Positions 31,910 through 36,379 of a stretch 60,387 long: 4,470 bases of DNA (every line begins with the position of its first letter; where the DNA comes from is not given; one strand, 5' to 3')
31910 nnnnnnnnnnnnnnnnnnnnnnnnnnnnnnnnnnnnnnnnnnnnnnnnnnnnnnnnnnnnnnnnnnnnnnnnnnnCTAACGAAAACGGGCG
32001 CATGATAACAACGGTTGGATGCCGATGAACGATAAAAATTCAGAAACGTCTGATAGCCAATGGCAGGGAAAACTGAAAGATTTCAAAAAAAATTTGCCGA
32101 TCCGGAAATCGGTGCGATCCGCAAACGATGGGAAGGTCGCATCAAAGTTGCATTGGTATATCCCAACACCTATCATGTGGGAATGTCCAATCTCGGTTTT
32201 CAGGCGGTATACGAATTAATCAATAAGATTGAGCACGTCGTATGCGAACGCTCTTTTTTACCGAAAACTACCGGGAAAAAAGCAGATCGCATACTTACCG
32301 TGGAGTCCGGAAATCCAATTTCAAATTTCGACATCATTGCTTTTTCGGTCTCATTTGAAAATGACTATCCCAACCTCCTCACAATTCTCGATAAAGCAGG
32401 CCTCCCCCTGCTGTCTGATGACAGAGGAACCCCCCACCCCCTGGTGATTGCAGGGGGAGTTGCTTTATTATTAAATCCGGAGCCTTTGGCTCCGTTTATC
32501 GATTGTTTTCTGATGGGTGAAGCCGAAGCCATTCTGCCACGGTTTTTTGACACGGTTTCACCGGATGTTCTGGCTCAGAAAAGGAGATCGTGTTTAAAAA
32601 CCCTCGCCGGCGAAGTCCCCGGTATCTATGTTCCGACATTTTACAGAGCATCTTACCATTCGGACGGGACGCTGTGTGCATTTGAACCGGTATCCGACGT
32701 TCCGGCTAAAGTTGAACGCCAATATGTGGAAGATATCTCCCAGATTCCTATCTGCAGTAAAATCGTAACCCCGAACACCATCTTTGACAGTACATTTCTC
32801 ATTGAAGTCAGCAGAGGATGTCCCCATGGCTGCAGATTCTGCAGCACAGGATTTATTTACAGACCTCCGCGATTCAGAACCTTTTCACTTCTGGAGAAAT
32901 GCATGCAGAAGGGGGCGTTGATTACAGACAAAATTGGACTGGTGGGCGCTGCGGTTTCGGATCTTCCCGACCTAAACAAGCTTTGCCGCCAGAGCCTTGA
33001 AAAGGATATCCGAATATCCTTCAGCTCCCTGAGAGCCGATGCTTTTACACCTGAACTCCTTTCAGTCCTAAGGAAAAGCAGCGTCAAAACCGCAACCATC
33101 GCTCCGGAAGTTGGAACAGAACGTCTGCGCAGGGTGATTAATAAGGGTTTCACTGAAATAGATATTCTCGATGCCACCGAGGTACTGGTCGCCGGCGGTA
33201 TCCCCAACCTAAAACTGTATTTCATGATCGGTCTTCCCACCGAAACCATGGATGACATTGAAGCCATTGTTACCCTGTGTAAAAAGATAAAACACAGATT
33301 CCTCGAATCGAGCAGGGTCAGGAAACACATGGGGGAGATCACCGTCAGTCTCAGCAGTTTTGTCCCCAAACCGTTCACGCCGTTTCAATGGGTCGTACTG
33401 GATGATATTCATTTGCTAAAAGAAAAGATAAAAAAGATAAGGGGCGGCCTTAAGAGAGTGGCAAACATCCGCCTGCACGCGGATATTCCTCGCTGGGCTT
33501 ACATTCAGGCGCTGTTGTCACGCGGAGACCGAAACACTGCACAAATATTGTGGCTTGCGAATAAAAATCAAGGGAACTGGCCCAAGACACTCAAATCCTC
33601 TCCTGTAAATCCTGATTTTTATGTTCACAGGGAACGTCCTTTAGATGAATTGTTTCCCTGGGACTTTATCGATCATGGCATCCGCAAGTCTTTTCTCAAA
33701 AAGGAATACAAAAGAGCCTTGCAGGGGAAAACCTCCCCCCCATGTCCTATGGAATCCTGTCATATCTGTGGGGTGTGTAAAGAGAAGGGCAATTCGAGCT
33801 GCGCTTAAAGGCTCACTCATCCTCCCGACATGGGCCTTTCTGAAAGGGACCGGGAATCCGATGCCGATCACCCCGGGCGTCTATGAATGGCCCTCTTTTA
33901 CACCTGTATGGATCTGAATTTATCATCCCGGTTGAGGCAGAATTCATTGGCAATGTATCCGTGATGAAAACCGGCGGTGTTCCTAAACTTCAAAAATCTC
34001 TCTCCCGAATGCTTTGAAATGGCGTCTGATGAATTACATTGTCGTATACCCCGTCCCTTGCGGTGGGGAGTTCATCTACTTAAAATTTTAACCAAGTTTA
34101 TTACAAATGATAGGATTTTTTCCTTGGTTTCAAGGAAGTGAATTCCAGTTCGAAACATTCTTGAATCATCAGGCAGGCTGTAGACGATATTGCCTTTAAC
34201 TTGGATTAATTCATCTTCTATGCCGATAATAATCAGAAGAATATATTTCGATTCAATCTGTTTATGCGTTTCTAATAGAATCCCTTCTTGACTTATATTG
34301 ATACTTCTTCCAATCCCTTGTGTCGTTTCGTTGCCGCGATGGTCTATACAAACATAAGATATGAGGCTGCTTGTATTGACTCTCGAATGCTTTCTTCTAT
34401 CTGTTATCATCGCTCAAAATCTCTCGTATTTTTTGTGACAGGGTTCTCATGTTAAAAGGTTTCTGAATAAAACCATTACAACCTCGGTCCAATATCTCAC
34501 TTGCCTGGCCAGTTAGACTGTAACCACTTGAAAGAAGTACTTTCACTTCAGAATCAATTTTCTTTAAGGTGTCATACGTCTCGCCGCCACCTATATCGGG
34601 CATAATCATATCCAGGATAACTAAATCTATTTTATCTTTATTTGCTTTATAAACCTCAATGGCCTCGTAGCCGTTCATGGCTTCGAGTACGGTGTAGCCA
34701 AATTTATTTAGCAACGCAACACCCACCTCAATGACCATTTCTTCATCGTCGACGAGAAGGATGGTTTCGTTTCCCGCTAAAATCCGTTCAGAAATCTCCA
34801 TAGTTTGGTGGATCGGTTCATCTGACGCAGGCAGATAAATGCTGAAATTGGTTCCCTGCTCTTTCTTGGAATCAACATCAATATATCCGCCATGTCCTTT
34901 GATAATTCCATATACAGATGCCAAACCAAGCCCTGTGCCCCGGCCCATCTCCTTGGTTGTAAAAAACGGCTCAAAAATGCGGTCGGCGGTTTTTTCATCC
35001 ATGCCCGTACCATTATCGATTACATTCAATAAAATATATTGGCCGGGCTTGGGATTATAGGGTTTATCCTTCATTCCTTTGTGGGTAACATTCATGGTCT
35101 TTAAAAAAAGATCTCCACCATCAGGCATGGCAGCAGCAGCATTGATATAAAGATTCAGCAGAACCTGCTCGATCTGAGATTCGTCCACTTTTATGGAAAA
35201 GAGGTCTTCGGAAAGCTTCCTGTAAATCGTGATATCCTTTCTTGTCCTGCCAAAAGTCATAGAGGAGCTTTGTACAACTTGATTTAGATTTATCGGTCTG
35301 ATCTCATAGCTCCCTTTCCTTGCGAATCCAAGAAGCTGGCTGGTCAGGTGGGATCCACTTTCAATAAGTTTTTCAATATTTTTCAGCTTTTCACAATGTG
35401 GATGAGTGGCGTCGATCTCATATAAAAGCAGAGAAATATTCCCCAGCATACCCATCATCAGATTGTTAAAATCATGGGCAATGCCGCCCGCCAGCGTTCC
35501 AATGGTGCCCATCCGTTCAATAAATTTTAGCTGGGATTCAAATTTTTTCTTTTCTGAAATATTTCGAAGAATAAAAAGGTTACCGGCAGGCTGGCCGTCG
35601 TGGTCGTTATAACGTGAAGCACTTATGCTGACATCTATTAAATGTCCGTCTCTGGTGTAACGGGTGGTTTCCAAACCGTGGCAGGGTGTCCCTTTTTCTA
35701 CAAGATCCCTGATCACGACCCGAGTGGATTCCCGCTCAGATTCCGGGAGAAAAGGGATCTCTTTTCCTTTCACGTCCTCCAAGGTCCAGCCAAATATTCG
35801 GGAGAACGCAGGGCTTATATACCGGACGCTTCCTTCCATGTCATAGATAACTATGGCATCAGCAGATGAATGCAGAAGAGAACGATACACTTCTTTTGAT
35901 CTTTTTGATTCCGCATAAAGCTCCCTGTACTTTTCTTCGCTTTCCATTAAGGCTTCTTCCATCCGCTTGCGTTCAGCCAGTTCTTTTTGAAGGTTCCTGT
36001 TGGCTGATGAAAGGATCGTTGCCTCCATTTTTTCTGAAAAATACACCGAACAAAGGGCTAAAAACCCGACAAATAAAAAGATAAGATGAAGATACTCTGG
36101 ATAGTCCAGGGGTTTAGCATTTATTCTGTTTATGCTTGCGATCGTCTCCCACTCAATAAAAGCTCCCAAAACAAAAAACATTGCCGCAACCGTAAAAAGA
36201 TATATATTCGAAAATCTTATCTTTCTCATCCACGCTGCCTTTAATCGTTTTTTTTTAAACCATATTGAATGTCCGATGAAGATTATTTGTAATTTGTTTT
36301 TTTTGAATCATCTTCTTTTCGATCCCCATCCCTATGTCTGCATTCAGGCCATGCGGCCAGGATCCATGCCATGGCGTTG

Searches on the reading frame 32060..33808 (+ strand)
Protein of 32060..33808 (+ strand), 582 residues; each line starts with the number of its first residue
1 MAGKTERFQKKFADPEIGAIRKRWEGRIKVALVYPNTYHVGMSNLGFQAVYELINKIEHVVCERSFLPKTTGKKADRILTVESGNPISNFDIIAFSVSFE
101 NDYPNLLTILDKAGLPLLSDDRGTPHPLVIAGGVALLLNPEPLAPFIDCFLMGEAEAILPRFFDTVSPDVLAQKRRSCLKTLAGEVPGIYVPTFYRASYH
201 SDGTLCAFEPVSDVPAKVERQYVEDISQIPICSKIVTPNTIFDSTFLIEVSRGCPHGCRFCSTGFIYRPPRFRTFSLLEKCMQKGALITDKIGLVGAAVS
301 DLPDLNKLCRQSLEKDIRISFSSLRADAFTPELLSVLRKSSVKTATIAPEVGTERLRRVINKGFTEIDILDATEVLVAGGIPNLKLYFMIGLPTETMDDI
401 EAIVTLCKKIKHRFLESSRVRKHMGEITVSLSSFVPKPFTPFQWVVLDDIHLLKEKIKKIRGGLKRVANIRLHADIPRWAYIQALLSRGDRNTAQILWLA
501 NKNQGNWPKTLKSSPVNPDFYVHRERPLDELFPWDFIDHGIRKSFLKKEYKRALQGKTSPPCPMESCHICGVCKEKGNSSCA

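Call 90: search_protein_families(library=pfam, proteins=[window:32060-33808:+], max_evalue=0.00001)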
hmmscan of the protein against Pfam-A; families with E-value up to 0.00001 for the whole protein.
window:32060-33808:+ (582 aa): 2 families
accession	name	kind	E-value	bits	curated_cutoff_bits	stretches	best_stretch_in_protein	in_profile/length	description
PF19864.5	Radical_SAM_N2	-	4.7e-43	146.7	29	1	46-192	1-151/151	Radical SAM proteins, N-terminal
PF04055.27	Radical_SAM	-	5.7e-20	72.6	29.5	1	248-406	1-165/166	Radical SAM superfamily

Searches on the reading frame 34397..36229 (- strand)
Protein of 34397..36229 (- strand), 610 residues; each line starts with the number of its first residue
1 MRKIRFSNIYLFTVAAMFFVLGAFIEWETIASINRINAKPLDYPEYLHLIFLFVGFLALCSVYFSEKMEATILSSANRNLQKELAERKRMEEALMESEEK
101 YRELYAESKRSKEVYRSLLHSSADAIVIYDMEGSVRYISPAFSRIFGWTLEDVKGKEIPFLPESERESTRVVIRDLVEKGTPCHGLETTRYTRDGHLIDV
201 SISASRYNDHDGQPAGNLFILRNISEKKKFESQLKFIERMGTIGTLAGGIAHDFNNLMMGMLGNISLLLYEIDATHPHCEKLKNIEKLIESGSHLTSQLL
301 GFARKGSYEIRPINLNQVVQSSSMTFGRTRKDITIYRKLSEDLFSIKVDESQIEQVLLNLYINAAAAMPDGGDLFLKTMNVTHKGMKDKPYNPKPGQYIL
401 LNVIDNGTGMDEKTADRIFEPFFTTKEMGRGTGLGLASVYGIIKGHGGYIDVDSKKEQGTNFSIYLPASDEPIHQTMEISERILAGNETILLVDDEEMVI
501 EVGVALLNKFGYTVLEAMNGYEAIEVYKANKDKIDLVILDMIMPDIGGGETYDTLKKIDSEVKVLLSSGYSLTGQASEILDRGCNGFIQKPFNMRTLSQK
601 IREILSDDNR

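Call 90: search_protein_families(library=pfam, proteins=[window:34397-36229:-], max_evalue=0.00001)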
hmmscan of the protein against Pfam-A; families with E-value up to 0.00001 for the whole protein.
window:34397-36229:- (610 aa): 8 families
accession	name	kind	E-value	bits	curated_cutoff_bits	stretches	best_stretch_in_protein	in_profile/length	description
PF00072.30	Response_reg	-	3.6e-22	79.1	30.2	1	490-602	1-111/111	Response regulator receiver domain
PF02518.31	HATPase_c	-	1.1e-19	71.4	26.4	1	349-468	2-109/111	Histidine kinase-, DNA gyrase B-, and HSP90-like ATPase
PF00989.32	PAS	-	1.8e-13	50.9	22.6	1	115-224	3-113/113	PAS fold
PF08448.16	PAS_4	-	4.3e-11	43.5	23.1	1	119-228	1-109/110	PAS fold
PF13426.13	PAS_9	-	1.4e-09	38.6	27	1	124-226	2-103/103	PAS domain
PF13188.13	PAS_8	-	2.2e-07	31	21.8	1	114-163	2-52/65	PAS domain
PF08447.18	PAS_3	-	6.8e-06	26.7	25.6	0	137-215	3-83/89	PAS fold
PF00512.31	HisKA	-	8.5e-06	26.2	26.9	0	245-306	4-64/66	His Kinase A (phospho-acceptor) domain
